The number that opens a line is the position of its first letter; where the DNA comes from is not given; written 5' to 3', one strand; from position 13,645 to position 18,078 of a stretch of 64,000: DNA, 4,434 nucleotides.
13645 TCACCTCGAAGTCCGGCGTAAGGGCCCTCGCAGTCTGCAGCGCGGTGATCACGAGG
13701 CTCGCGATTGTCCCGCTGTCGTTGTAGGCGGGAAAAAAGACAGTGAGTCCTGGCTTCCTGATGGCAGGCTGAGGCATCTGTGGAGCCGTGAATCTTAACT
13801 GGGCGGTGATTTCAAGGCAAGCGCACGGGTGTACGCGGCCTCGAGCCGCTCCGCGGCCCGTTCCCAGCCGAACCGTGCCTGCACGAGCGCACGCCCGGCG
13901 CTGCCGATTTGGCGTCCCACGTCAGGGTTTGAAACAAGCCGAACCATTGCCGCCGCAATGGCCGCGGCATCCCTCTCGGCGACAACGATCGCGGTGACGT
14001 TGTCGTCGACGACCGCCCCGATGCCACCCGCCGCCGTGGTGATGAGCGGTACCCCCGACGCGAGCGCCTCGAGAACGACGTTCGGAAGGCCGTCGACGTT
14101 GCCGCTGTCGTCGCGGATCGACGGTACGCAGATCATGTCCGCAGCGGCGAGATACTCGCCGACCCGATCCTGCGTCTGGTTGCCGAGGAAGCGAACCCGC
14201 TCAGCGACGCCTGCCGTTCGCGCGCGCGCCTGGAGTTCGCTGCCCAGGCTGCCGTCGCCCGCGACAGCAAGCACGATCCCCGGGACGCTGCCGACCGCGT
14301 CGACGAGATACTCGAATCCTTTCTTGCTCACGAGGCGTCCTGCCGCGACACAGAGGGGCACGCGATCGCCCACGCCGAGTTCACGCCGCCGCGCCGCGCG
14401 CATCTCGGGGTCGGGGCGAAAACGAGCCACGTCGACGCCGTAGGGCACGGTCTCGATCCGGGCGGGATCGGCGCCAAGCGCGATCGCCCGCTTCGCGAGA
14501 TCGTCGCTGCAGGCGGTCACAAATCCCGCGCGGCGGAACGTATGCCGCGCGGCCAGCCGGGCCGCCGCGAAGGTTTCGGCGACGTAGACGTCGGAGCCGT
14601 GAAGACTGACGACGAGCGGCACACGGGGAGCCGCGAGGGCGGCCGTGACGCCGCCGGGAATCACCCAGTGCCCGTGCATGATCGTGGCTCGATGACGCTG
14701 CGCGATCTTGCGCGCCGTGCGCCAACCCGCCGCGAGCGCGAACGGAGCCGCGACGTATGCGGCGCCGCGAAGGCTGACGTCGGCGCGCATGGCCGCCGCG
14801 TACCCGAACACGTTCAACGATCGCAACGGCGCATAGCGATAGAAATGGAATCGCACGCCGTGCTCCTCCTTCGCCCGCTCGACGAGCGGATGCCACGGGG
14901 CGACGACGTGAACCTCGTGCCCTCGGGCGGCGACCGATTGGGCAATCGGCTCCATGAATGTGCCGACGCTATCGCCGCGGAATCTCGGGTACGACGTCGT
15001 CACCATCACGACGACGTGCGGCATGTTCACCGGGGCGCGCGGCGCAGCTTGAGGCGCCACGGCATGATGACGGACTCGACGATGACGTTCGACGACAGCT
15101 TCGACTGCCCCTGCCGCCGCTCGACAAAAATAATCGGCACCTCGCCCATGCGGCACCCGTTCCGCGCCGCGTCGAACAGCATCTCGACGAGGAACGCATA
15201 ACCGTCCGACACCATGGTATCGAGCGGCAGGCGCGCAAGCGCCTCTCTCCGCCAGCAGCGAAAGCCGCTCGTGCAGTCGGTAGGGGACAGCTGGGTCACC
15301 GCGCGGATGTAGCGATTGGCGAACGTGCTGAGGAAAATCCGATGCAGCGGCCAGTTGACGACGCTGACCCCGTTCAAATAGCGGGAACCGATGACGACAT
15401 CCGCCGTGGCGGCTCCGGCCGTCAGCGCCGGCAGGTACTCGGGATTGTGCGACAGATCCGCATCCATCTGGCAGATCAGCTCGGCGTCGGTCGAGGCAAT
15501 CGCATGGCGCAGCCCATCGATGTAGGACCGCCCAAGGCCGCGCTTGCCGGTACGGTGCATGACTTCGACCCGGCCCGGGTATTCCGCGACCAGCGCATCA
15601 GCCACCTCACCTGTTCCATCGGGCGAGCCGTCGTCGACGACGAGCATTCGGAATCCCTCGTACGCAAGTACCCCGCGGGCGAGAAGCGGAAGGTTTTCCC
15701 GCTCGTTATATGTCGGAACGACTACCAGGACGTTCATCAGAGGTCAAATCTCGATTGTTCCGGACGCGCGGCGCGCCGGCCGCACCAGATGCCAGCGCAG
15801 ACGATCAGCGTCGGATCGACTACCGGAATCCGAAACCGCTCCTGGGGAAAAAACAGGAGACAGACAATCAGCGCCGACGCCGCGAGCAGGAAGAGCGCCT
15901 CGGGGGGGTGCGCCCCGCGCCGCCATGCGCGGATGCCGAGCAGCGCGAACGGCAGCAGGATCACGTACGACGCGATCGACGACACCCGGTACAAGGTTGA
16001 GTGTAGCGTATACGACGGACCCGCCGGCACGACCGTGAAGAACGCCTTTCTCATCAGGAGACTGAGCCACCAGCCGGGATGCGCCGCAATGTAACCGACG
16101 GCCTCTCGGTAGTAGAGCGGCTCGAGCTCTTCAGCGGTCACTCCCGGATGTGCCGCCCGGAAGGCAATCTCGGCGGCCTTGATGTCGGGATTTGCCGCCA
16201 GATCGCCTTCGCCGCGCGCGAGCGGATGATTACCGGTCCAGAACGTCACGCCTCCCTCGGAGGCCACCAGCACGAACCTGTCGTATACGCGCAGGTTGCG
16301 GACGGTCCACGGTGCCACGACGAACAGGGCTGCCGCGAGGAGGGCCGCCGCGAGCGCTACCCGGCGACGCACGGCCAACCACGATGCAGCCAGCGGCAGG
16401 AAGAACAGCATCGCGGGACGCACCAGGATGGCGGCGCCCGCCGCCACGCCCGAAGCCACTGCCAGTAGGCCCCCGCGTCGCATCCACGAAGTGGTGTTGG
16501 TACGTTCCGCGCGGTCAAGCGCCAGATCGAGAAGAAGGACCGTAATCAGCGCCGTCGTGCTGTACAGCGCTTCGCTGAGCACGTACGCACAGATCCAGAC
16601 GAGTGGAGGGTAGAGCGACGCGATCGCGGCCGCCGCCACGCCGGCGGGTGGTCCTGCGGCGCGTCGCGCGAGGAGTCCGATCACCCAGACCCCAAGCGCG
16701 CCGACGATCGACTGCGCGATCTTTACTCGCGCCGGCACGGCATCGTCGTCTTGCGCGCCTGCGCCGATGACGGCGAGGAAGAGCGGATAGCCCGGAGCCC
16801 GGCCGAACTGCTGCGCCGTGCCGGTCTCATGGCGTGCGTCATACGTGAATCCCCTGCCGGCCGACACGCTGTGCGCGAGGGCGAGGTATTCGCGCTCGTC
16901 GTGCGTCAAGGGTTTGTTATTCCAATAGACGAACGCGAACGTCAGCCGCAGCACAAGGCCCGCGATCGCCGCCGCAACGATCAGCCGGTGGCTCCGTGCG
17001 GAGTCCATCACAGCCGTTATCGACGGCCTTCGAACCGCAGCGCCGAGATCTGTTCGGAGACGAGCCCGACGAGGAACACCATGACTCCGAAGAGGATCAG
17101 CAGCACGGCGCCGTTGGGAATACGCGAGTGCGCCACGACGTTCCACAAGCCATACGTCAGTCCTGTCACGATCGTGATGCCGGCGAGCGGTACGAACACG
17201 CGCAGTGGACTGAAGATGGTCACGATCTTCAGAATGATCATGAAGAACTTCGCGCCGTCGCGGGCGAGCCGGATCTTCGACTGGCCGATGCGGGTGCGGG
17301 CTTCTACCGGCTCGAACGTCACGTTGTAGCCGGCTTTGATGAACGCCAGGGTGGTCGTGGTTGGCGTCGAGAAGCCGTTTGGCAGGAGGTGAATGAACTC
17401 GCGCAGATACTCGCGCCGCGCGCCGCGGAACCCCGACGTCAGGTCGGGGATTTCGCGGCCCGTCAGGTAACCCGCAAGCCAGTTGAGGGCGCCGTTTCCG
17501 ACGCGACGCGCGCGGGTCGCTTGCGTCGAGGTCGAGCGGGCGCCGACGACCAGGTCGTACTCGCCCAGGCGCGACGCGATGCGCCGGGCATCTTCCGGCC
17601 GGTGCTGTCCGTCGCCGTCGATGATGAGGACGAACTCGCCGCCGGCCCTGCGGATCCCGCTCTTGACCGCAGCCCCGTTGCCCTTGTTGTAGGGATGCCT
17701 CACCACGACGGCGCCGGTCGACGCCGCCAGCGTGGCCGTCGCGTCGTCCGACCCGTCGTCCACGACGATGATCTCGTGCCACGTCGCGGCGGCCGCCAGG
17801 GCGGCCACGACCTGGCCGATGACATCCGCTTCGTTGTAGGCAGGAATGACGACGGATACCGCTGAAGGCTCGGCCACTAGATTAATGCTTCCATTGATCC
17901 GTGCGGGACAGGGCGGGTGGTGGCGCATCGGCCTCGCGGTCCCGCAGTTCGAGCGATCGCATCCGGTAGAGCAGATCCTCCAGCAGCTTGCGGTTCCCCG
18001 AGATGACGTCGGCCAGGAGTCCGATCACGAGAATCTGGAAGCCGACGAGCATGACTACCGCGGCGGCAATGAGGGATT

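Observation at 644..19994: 19-kb glycan operon built around polyprenyl-phosphate-sugar GT2s and GT-C transferases, with no visible export/polymerisation machinery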

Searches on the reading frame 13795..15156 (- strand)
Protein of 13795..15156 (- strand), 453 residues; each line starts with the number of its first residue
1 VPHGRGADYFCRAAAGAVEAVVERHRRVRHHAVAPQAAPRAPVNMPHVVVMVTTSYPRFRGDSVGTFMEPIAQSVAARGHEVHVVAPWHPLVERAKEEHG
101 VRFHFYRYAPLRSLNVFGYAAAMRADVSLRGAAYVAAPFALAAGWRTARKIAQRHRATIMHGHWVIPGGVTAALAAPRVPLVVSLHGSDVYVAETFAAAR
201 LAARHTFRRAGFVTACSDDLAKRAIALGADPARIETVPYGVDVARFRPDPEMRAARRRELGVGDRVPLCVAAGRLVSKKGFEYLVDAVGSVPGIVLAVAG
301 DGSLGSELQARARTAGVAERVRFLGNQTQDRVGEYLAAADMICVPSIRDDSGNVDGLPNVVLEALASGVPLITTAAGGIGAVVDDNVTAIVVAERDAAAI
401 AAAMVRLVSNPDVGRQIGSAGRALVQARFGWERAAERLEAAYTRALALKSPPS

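Call 6: search_protein_families(library=pfam, proteins=[window:13795-15156:-], max_evalue=0.01)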
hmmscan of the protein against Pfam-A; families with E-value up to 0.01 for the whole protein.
window:13795-15156:- (453 aa): 7 families
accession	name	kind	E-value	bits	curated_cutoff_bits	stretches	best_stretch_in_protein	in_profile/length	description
PF00534.26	Glycos_transf_1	-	1.3e-30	106.6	26.4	1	256-422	5-170/172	Glycosyl transferases group 1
PF13692.12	Glyco_trans_1_4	-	6.4e-30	104.7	27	1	268-410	3-142/142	Glycosyl transferases group 1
PF13439.12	Glyco_transf_4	-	1.7e-19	71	28.5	1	65-245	5-170/170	Glycosyltransferase Family 4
PF13579.12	Glyco_trans_4_4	-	8.2e-18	65.7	29.7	1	65-240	4-158/158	Glycosyl transferase 4-like domain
PF13477.12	Glyco_trans_4_2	-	1.3e-09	38.8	23.4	1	147-210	65-132/139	Glycosyl transferase 4-like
PF13524.12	Glyco_trans_1_2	-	3e-09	37.4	25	1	284-439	5-143/144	Glycosyl transferase-like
PF20706.3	GT4-conflict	-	1.2e-07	31.5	26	1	236-438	167-385/385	Family 4 Glycosyltransferase in conflict systems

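Call 62: search_protein_families(library=ncbifam, proteins=[window:13795-15030:-], max_evalue=0.00001)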
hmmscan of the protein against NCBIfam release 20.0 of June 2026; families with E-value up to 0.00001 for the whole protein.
window:13795-15030:- (411 aa): 32 families (the best 25 are shown)
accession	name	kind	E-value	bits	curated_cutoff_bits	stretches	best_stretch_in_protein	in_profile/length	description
NF047684.1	TeichurnBiosyTuaC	equivalog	2.7e-41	141.8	550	1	7-403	3-389/391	teichuronic acid biosynthesis protein TuaC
TIGR03088.1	stp2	hypoth_equivalog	2.6e-34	118.9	409.05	1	173-404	142-374/374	TIGR03088 family PEP-CTERM/XrtA system glycosyltransferase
TIGR03999.1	thiol_BshA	equivalog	3.9e-33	114.9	273.7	1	28-404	20-374/375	N-acetyl-alpha-D-glucosaminyl L-malate synthase BshA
NF041876.1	EPS_EpsE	equivalog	1.2e-32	113.6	400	1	160-396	154-389/389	exopolysaccharide biosynthesis GT4 family glycosyltransferase EpsE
TIGR03449.1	mycothiol_MshA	equivalog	8.5e-30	103.9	462.5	1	117-404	105-404/406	D-inositol-3-phosphate glycosyltransferase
TIGR04063.1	stp3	hypoth_equivalog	1.8e-24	86.4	442.05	1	144-404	134-396/397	TIGR04063 family PEP-CTERM/XrtA system glycosyltransferase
NF007640.0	PRK10307.1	subfamily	2.4e-23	82.7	276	1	157-399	161-403/411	WcaI family glycosyltransferase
TIGR02149.1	glgA_Coryne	subfamily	1.8e-21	76.7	302.4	1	157-401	134-388/391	glycogen synthase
NF053787.1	GlcN_PG_synth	equivalog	5.4e-21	74.8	480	1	163-402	139-358/361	N-acetylglucosaminyl phosphatidylglycerol synthase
NF038229.1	Glyco4_Geo_Pelo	equivalog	1.5e-19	70.2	400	1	107-404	48-337/338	GPMC system family 4 glycosyltransferase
TIGR04047.1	MSMEG_0565_glyc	hypoth_equivalog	4.3e-18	65.5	259.85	1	147-401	116-372/373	MSMEG_0565 family glycosyltransferase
TIGR04005.1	wcaL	equivalog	7.7e-18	64.5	537.6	1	108-364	112-366/406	colanic acid biosynthesis glycosyltransferase WcaL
NF038298.1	EPS_HpsO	equivalog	7.4e-16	57.9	575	1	197-388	176-372/388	hormogonium polysaccharide biosynthesis glycosyltransferase HpsO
NF011726.0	PRK15179.1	equivalog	9.5e-14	50.6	733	1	249-389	546-680/694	Vi polysaccharide biosynthesis protein TviE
NF012028.0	PRK15484.1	subfamily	1.2e-13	50.9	618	1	190-399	161-374/380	lipopolysaccharide N-acetylglucosaminyltransferase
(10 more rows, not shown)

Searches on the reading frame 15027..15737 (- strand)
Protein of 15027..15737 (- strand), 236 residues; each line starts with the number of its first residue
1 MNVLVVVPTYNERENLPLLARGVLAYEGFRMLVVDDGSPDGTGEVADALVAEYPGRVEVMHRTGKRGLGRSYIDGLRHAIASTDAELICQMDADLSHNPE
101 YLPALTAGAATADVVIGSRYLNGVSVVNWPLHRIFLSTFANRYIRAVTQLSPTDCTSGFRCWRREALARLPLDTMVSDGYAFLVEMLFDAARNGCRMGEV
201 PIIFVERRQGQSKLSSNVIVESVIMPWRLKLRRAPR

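Call 6: search_protein_families(library=pfam, proteins=[window:15027-15737:-], max_evalue=0.01)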
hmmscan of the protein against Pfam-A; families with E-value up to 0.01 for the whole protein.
window:15027-15737:- (236 aa): 2 families
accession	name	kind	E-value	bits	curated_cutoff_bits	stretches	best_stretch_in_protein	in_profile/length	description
PF00535.33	Glycos_transf_2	-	7.4e-28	98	23.3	1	5-168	2-165/168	Glycosyl transferase family 2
PF13641.12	Glyco_tranf_2_3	-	2.2e-08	34.8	27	1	3-170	3-174/230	Glycosyltransferase like family 2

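Call 7: search_protein_families(library=ncbifam, proteins=[window:15027-15737:-], max_evalue=0.001)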
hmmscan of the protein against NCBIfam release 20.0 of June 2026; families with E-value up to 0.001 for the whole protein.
window:15027-15737:- (236 aa): 11 families
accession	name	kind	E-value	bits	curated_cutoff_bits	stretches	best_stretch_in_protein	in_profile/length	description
TIGR04182.1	glyco_TIGR04182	equivalog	1.3e-16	60.8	325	1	2-214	1-201/293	S-layer glycoprotein N-glycosyltransferase AglJ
NF007986.1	PRK10714.1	equivalog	1.3e-12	47.4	529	1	2-216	7-212/316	undecaprenyl-phosphate 4-deoxy-4-formamido-L-arabinose transferase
NF058614.1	PPMAGASynPpgS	equivalog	3.2e-11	43.1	370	1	3-217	2-213/226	polyprenyl-phospho-N-acetylgalactosaminyl synthase PpgS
TIGR03469.1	HpnB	hypoth_equivalog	6.3e-08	32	379.25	1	2-119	45-170/386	hopene-associated glycosyltransferase HpnB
TIGR03937.1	PgaC_IcaA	equivalog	6.7e-08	31.9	422.3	1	3-94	47-135/407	poly-beta-1,6-N-acetyl-D-glucosamine synthase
NF047588.1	GlcsyltransPgfSStrep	equivalog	8.6e-08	31.7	500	1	1-169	1-166/308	glycosyltransferase PgfS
NF041391.1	DPhHxTase_Halo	equivalog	2.3e-07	30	375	1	9-215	3-193/213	dolichyl-phosphate hexose transferase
NF045692.1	OglycostaseCruG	equivalog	3e-06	26.4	600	1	2-193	42-241/386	2'-O-glycosyltransferase CruG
NF041875.1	EPS_EpsD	equivalog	6.1e-06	25.9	370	1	5-117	3-114/325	exopolysaccharide biosynthesis glycosyltransferase EpsD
TIGR04283.1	glyco_like_mftF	equivalog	6.4e-06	25.9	182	1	5-105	3-93/221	TIGR04283 family arsenosugar biosynthesis glycosyltransferase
NF010496.0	PRK13915.1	equivalog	2.5e-05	23.5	262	1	3-106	33-139/307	glucosyl-3-phosphoglycerate synthase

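Call 47: search_solved_structures(query=window:15027-15737:-, max_evalue=0.00001)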
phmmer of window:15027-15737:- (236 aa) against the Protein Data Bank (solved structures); distinct sequences matched with E-value up to 0.00001: 4.
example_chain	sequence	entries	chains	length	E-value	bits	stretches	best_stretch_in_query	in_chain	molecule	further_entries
5mlz_A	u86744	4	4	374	4.5e-31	111.5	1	1-229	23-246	Dolichol monophosphate mannose synthase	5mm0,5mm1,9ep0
9hwj_A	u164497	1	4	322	6.1e-11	45.6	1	3-216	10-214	Undecaprenyl-phosphate 4-deoxy-4-formamido-L-arabinose transferase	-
9bhc_C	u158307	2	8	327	2.8e-10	43.4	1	3-216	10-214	Undecaprenyl-phosphate 4-deoxy-4-formamido-L-arabinose transferase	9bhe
8vxh_A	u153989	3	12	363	3.8e-10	43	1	3-216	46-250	Undecaprenyl-phosphate 4-deoxy-4-formamido-L-arabinose transferase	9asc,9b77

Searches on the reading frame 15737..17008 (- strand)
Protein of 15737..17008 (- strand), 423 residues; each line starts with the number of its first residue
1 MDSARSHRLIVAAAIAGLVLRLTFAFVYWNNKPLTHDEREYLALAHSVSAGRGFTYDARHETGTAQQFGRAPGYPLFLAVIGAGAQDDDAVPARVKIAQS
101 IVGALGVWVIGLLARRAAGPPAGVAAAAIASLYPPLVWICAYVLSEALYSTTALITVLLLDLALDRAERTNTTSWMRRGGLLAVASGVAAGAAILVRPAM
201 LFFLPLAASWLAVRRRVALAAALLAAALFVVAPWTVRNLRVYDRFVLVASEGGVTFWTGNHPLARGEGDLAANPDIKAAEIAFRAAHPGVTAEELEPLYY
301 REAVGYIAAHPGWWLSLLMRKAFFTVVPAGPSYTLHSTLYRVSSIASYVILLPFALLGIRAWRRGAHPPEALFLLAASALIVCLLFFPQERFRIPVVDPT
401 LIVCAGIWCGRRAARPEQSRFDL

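Call 7: search_protein_families(library=ncbifam, proteins=[window:15737-17008:-], max_evalue=0.001)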
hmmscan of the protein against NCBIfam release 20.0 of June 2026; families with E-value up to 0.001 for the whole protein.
window:15737-17008:- (423 aa): 1 family
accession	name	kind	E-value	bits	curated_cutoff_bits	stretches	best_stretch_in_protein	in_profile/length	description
TIGR04154.1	archaeo_STT3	subfamily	8.1e-06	24.5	450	1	78-217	81-228/831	oligosaccharyl transferase, archaeosortase A system-associated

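Call 54: search_solved_structures(query=A3, max_evalue=10, show_alignments=2)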
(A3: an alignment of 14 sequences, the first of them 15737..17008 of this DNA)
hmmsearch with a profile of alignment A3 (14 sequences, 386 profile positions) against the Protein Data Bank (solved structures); distinct sequences matched with E-value up to 10: 0.

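Call 55: search_protein_families(library=pfam, alignment_id=A3, max_evalue=0.01)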
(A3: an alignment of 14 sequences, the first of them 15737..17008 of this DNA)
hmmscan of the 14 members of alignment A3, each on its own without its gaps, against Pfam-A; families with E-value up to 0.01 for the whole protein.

A. member 1, window:15737-17008:- (423 aa): 1 family
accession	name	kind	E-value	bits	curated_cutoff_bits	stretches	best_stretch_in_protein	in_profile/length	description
PF13231.12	PMT_2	-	1.3e-05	25.9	26.1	1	95-234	24-157/160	Dolichyl-phosphate-mannose-protein mannosyltransferase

B. families by the number of members that match (of 14 scanned): 5 families
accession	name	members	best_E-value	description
PF13231.12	PMT_2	13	5.7e-08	Dolichyl-phosphate-mannose-protein mannosyltransferase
PF04932.20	Wzy_C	2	0.00042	O-Antigen ligase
PF09594.16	GT87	1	0.0004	Glycosyltransferase family 87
PF02366.24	PMT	1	0.0037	Dolichyl-phosphate-mannose-protein mannosyltransferase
PF03901.23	Glyco_transf_22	1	0.0082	Alg9-like mannosyltransferase family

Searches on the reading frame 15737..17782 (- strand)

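Call 6: search_protein_families(library=pfam, proteins=[window:15737-17782:-], max_evalue=0.01)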
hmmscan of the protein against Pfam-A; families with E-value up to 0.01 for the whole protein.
window:15737-17782:- (681 aa): 1 family
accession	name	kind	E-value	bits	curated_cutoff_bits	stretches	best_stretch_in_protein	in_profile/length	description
PF13231.12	PMT_2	-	3.2e-05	24.6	26.1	1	353-492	24-157/160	Dolichyl-phosphate-mannose-protein mannosyltransferase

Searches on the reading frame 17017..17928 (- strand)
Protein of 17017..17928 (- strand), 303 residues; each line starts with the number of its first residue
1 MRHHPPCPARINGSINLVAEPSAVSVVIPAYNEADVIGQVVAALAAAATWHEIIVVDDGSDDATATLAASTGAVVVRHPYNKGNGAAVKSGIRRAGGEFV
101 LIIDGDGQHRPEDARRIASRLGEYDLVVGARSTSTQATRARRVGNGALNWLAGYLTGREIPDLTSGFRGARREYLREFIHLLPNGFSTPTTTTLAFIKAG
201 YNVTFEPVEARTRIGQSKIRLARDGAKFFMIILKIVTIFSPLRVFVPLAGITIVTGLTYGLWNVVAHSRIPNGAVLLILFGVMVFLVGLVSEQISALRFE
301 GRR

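Call 6: search_protein_families(library=pfam, proteins=[window:17017-17928:-], max_evalue=0.01)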
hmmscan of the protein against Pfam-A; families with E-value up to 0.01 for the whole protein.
window:17017-17928:- (303 aa): 4 families
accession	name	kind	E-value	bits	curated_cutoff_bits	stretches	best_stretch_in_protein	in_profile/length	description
PF00535.33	Glycos_transf_2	-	6.1e-27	95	23.3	1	25-177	1-166/168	Glycosyl transferase family 2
PF13641.12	Glyco_tranf_2_3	-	2.7e-08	34.6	27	1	21-106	1-96/230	Glycosyltransferase like family 2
PF12804.13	NTP_transf_3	-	5.4e-05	23.9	27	1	33-130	23-122/160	MobA-like NTP transferase domain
PF13704.12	Glyco_tranf_2_4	-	0.00022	22.1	27.5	1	32-78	2-47/98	Glycosyl transferase family 2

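Call 7: search_protein_families(library=ncbifam, proteins=[window:17017-17928:-], max_evalue=0.001)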
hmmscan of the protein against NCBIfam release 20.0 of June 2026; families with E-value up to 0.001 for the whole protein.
window:17017-17928:- (303 aa): 22 families
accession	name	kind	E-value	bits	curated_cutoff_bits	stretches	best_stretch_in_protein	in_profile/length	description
TIGR04182.1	glyco_TIGR04182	equivalog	1.6e-40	139.3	325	1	24-299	2-287/293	S-layer glycoprotein N-glycosyltransferase AglJ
NF058614.1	PPMAGASynPpgS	equivalog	2.5e-28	99.1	370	1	24-209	2-195/226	polyprenyl-phospho-N-acetylgalactosaminyl synthase PpgS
NF041391.1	DPhHxTase_Halo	equivalog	3.1e-22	78.6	375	1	30-236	3-209/213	dolichyl-phosphate hexose transferase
NF007986.1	PRK10714.1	equivalog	1.7e-20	73.3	529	1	23-288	7-280/316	undecaprenyl-phosphate 4-deoxy-4-formamido-L-arabinose transferase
TIGR03965.1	mycofact_glyco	equivalog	9.7e-16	57.7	280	1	18-121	70-179/467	mycofactocin biosynthesis glycosyltransferase MftF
NF047588.1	GlcsyltransPgfSStrep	equivalog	8.8e-15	54.7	500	1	24-276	3-260/308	glycosyltransferase PgfS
TIGR04283.1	glyco_like_mftF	equivalog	2.1e-14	53.7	182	1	24-119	1-95/221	TIGR04283 family arsenosugar biosynthesis glycosyltransferase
NF041875.1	EPS_EpsD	equivalog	9.8e-14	51.5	370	1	24-112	1-95/325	exopolysaccharide biosynthesis glycosyltransferase EpsD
NF010496.0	PRK13915.1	equivalog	3.3e-13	49.4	262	1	21-106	30-126/307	glucosyl-3-phosphoglycerate synthase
TIGR03937.1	PgaC_IcaA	equivalog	3.1e-12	46.2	422.3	1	21-107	44-136/407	poly-beta-1,6-N-acetyl-D-glucosamine synthase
TIGR03469.1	HpnB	hypoth_equivalog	1.3e-09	37.6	379.25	1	23-125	45-164/386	hopene-associated glycosyltransferase HpnB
NF007482.0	PRK10073.1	equivalog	3.1e-09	36.3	423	1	22-112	6-101/334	glycosyltransferase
NF047683.1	TeichurnBiosyTuaG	equivalog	1.5e-07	31.3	400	1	22-114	6-104/252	teichuronic acid biosynthesis protein TuaG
TIGR04242.1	nodulat_NodC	equivalog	7.5e-07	28.4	550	1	21-131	47-164/395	chitooligosaccharide synthase NodC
NF041865.1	EpsU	equivalog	7.6e-07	28.5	700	1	22-125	39-151/394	exopolysaccharide biosynthesis GT2 family glycosyltransferase EpsU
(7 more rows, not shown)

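Call 80: search_solved_structures(query=window:17017-17928:-, max_evalue=0.00001)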
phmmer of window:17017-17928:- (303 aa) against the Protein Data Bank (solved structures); distinct sequences matched with E-value up to 0.00001: 14.
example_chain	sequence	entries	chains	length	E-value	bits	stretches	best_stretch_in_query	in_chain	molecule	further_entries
9hwj_A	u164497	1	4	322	6.6e-16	61.6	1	23-287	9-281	Undecaprenyl-phosphate 4-deoxy-4-formamido-L-arabinose transferase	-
8vxh_A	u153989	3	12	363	1.6e-15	60.4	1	18-288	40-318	Undecaprenyl-phosphate 4-deoxy-4-formamido-L-arabinose transferase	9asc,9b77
9bhc_C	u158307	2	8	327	2.4e-15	59.8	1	22-288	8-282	Undecaprenyl-phosphate 4-deoxy-4-formamido-L-arabinose transferase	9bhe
5mlz_A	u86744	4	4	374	8.5e-14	54.7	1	4-189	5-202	Dolichol monophosphate mannose synthase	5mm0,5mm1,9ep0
5ekp_C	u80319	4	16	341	1.3e-11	47.5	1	13-296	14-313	Uncharacterized glycosyltransferase sll0501 | Glycosyltransferase sll0501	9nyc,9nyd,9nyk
5eke_A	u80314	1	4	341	1.6e-11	47.3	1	13-296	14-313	Uncharacterized glycosyltransferase sll0501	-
9nye_A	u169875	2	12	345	1.6e-11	47.2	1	13-296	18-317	Glycosyltransferase sll0501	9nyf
2z87_A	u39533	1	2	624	4.5e-09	39.2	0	23-118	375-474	Chondroitin synthase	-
2z86_A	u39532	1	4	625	4.5e-09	39.2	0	23-118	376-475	Chondroitin synthase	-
6p61_A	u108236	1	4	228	2.6e-07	33.4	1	22-107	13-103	Glycosyltransferase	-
9omj_A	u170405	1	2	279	1.4e-06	31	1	24-114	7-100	Glycosyltransferase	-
9omh_A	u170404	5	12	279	1.4e-06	31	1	24-114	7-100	Glycosyltransferase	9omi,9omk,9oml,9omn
9omm_A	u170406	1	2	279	1.4e-06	31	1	24-114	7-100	Glycosyltransferase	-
3bcv_A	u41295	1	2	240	2.9e-06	30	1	23-107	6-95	Putative glycosyltransferase protein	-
